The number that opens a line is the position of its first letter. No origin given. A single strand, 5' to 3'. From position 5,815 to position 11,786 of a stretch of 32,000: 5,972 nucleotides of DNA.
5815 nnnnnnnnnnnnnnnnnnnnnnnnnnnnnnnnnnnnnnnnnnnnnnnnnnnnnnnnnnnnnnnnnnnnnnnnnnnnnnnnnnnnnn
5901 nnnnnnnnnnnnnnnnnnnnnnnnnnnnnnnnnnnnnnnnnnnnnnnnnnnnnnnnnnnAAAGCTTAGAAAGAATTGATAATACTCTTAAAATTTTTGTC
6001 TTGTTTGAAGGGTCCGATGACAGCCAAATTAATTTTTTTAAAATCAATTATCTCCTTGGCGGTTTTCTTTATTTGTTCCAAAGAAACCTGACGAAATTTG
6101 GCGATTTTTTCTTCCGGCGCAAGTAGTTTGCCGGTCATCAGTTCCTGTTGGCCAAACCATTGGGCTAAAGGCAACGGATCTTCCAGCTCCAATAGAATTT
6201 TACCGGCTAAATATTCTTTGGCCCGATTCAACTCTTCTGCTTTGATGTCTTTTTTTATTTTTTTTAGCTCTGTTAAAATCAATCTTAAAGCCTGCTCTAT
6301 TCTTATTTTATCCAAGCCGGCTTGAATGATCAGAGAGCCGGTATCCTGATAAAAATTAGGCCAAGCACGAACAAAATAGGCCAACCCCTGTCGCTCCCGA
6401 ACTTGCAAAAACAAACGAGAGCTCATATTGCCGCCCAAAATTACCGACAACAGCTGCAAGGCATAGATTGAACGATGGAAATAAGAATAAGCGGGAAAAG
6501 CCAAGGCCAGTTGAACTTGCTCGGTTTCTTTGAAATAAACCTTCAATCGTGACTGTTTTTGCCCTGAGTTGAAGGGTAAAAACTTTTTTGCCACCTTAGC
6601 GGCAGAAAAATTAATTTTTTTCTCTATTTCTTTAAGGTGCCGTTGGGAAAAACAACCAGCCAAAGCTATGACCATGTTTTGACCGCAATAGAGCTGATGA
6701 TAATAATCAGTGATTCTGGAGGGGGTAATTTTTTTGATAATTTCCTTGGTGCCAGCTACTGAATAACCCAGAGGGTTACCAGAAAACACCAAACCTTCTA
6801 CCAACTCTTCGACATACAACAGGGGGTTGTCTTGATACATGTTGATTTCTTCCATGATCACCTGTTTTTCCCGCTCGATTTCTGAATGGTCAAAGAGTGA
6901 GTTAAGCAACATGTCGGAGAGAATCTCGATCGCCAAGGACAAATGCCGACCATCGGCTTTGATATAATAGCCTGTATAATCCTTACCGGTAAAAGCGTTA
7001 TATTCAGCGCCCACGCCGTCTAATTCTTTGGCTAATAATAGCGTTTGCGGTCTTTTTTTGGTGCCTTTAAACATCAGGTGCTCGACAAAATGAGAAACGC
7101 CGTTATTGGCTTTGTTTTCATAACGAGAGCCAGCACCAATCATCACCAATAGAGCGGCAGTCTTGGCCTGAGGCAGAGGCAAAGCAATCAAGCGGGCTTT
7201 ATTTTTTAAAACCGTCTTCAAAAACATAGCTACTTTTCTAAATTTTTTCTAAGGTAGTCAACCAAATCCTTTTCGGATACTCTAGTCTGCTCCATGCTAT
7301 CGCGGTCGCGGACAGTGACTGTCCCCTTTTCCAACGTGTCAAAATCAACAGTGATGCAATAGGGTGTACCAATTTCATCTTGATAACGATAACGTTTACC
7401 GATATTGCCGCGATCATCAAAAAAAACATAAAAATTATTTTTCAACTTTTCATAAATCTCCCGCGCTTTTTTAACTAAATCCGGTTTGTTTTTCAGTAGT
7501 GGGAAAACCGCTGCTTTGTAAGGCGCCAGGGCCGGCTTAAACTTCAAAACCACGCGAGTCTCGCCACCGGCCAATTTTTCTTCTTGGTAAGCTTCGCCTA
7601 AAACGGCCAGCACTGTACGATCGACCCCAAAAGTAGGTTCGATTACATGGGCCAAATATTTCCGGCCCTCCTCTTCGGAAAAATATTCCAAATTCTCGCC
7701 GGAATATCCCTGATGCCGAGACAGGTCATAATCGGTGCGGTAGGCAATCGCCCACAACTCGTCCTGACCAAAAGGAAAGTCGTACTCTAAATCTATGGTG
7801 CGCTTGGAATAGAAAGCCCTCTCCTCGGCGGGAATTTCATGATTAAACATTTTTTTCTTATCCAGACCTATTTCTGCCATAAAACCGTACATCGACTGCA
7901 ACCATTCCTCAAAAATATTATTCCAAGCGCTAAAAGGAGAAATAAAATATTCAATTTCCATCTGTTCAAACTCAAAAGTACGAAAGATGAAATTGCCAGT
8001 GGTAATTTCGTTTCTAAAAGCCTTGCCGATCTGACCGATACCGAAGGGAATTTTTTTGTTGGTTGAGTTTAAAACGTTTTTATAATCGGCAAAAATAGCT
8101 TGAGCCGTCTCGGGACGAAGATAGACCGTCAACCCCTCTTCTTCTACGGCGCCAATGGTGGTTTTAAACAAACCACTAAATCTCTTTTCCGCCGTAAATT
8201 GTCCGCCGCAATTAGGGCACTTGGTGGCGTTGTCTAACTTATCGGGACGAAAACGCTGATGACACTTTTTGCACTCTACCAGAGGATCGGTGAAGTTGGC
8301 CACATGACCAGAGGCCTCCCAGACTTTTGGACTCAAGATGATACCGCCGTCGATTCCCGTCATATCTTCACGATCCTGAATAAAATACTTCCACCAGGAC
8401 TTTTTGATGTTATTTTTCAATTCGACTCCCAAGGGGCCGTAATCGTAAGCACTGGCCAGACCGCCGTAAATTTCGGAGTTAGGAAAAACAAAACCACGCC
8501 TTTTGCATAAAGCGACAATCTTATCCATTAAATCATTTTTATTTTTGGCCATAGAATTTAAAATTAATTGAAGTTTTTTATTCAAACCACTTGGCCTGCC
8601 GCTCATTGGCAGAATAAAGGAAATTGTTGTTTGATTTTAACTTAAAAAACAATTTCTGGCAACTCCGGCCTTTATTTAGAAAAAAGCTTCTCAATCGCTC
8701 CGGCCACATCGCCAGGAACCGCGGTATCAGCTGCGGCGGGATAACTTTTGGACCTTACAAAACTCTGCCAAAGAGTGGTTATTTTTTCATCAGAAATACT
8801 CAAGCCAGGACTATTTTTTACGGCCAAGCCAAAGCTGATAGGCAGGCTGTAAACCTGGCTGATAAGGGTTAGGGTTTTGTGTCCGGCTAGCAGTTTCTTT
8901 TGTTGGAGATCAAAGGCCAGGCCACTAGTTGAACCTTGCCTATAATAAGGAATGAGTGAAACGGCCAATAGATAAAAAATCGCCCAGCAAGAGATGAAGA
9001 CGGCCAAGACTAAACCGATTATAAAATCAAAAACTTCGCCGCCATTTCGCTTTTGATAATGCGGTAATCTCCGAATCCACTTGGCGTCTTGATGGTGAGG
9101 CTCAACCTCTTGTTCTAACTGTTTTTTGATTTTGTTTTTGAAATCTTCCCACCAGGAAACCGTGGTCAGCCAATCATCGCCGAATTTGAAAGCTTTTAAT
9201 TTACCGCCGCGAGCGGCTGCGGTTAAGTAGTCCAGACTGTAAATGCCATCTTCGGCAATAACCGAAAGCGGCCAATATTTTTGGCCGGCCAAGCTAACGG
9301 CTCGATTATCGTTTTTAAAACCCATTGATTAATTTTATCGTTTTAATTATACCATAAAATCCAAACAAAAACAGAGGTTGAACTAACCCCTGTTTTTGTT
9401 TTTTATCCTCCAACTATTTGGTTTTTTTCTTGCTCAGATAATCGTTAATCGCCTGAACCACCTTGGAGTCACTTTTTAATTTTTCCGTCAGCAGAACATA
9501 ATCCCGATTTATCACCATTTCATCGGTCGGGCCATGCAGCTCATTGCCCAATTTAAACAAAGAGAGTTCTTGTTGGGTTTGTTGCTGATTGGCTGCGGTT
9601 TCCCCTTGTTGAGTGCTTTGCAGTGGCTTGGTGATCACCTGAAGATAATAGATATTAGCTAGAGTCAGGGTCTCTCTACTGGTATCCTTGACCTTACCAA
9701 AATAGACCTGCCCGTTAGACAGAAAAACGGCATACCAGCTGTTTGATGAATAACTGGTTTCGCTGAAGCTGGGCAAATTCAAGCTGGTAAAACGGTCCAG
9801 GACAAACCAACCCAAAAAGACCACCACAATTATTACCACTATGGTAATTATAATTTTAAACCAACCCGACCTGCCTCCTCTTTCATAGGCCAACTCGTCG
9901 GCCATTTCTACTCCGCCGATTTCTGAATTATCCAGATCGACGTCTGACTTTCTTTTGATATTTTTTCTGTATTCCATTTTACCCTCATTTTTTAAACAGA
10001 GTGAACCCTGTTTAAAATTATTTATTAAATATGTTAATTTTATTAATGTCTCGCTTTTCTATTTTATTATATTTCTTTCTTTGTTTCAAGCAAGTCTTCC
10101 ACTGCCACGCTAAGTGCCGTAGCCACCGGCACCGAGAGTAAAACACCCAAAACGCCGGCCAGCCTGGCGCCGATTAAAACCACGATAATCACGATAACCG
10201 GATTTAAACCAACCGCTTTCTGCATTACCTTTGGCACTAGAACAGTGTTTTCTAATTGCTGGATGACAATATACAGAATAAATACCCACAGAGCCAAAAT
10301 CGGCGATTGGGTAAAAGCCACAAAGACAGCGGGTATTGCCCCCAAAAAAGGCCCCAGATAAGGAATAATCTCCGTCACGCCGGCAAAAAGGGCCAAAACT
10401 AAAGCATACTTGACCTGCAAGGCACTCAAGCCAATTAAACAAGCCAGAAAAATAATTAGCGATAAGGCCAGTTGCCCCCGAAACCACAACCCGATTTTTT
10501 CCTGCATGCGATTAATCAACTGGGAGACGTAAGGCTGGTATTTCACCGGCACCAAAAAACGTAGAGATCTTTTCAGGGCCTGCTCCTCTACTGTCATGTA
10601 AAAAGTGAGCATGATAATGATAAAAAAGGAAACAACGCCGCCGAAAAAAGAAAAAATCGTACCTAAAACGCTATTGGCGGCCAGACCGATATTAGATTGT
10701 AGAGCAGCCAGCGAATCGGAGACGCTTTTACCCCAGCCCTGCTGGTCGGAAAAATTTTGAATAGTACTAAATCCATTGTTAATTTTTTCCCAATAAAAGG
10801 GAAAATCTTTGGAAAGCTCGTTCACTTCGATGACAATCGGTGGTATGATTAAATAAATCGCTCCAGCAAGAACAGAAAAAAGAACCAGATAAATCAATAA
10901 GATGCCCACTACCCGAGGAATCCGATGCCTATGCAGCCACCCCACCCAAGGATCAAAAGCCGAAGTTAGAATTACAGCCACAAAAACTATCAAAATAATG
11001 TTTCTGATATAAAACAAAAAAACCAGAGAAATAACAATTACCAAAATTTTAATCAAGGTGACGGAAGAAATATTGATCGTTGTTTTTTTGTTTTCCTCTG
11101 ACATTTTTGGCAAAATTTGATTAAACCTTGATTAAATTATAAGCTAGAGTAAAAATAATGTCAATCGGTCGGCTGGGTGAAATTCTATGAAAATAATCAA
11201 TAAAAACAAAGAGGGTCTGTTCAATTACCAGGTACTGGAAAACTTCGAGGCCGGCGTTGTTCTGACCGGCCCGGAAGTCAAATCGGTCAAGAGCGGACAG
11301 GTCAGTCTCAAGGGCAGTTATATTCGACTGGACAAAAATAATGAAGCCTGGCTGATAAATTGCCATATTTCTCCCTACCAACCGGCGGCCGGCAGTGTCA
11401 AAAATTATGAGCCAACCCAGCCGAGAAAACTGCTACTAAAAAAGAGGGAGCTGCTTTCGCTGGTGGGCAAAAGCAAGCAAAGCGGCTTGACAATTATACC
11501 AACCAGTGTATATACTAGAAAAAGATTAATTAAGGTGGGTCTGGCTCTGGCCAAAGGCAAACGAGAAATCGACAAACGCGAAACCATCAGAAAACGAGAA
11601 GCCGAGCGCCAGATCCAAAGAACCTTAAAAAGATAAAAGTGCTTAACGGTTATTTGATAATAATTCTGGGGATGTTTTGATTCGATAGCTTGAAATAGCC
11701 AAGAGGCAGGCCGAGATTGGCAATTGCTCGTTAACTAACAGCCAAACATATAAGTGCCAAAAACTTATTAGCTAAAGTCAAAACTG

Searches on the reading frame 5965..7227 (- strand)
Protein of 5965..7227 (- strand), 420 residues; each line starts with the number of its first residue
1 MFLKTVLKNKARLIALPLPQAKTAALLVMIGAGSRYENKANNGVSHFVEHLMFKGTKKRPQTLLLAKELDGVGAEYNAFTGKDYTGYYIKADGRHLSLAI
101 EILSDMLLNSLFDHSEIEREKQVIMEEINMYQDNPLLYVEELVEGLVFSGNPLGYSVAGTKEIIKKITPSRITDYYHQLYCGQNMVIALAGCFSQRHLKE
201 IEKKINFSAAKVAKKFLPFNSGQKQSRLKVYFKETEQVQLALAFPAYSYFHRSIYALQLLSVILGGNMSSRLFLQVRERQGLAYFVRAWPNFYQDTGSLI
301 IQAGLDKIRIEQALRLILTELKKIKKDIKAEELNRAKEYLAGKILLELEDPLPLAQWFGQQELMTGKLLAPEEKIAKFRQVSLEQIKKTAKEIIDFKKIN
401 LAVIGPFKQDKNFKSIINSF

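Call 6: search_protein_families(library=pfam, proteins=[window:5965-7227:-], max_evalue=0.001)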
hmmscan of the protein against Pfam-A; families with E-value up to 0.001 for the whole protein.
window:5965-7227:- (420 aa): 2 families
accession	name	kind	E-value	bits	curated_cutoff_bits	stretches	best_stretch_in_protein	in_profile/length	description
PF00675.25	Peptidase_M16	-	7.1e-40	136.8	22.3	1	19-160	8-148/149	Insulinase (Peptidase family M16)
PF05193.26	Peptidase_M16_C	-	4.6e-32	111.8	23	1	166-339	1-180/181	Peptidase M16 inactive domain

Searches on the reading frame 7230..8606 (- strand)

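Call 6: search_protein_families(library=pfam, proteins=[window:7230-8606:-], max_evalue=0.001)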
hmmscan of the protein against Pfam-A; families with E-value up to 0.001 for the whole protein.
window:7230-8606:- (458 aa): 2 families
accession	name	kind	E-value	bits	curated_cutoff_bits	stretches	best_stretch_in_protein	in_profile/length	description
PF03129.25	HGTP_anticodon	-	1e-24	87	21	1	364-455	1-94/94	Anticodon binding domain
PF00587.30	tRNA-synt_2b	-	5.3e-10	40.1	29.3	1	157-336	7-176/179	tRNA synthetase class II core domain (G, H, P, S and T)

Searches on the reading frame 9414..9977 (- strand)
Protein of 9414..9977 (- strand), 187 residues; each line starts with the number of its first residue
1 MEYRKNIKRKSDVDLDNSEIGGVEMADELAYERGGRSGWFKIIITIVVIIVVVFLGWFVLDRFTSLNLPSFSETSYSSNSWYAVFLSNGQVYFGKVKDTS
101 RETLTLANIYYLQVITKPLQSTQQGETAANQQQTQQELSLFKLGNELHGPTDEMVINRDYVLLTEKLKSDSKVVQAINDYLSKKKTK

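Call 6: search_protein_families(library=pfam, proteins=[window:9414-9977:-], max_evalue=0.001)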
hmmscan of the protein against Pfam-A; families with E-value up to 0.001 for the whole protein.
window:9414-9977:- (187 aa): 0 families

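Call 21: search_protein_families(library=ncbifam, proteins=[window:9414-9977:-], max_evalue=0.1)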
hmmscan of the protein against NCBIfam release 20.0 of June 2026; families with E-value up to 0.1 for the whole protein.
window:9414-9977:- (187 aa): 1 family
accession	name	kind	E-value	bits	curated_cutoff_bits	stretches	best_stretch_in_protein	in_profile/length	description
NF033218.1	anchor_AmaP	equivalog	0.00087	19.1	55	1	38-91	3-55/166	alkaline shock response membrane anchor protein AmaP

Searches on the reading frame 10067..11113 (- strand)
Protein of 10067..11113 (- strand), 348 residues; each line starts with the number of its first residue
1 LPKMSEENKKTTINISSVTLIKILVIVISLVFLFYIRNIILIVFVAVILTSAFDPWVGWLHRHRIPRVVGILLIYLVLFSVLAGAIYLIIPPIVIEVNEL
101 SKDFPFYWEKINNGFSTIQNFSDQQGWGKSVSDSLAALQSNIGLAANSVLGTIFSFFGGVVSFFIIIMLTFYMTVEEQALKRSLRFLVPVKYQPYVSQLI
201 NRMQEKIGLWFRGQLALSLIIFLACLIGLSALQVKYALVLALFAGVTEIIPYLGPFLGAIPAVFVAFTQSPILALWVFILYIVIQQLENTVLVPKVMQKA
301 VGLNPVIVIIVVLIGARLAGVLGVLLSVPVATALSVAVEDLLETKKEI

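Call 6: search_protein_families(library=pfam, proteins=[window:10067-11113:-], max_evalue=0.001)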
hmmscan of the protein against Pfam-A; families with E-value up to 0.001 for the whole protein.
window:10067-11113:- (348 aa): 1 family
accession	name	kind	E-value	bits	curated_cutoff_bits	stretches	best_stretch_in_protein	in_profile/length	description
PF01594.21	AI-2E_transport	-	1.4e-68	232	34.3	1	20-341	2-326/327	AI-2E family transporter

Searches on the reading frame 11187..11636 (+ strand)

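Call 10: search_protein_families(library=pfam, proteins=[window:11187-11636:+], max_evalue=0.01)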
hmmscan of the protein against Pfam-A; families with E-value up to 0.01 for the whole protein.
window:11187-11636:+ (149 aa): 1 family
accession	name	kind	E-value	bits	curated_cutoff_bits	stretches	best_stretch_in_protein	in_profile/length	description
PF01668.23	SmpB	-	3.6e-51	173.3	27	1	5-148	2-142/143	SmpB protein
